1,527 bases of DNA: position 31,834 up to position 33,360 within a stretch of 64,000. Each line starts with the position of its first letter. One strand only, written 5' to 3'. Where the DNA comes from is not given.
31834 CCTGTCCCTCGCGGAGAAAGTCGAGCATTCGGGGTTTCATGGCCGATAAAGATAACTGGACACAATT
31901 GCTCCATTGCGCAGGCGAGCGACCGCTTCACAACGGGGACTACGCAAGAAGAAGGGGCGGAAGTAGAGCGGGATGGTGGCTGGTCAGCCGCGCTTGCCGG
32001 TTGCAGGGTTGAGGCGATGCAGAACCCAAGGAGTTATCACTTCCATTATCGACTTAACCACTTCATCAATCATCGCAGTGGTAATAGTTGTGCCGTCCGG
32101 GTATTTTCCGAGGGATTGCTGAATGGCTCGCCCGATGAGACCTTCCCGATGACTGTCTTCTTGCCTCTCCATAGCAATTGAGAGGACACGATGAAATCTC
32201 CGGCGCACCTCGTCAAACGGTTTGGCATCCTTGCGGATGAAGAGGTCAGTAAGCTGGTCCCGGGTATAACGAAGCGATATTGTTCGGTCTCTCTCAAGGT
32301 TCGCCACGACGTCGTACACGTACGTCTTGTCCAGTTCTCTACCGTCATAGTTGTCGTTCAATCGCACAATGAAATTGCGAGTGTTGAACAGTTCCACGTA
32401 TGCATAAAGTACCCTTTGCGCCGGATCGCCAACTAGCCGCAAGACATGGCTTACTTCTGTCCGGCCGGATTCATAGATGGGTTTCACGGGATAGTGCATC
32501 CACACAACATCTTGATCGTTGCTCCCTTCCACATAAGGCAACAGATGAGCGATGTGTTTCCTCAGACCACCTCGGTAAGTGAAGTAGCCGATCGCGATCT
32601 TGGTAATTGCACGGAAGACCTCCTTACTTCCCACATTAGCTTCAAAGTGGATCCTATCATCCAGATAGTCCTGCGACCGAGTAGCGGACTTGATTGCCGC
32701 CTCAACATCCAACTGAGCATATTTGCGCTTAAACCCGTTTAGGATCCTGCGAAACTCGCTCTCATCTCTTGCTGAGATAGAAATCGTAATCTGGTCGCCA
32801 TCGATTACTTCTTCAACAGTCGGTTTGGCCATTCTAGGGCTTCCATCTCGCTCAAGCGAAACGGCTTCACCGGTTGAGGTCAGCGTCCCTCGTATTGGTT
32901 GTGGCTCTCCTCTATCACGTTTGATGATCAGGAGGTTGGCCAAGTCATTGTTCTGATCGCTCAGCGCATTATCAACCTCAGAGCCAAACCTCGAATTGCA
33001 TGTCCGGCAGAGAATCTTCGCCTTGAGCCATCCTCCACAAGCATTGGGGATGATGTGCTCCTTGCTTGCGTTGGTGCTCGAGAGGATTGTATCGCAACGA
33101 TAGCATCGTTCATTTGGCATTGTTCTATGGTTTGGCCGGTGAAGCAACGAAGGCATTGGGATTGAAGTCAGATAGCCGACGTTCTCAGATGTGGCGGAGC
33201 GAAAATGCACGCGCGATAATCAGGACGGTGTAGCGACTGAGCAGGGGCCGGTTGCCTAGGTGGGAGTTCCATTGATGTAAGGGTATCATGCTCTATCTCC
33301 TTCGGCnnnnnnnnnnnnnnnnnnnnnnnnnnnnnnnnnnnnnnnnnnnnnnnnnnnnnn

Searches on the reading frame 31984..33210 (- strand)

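Call 86: search_protein_families(library=padloc, proteins=[window:31984-33210:-], max_evalue=0.001)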
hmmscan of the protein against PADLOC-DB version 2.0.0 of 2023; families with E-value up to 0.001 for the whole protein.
window:31984-33210:- (408 aa): 0 families

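Call 87: search_protein_families(library=pfam, proteins=[window:31984-33210:-], max_evalue=0.001)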
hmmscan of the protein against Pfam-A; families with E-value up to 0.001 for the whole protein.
window:31984-33210:- (408 aa): 1 family
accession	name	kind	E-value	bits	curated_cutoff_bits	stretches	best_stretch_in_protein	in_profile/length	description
PF14279.12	HNH_5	-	7.3e-14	51.9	27.5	1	36-86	1-54/56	HNH endonuclease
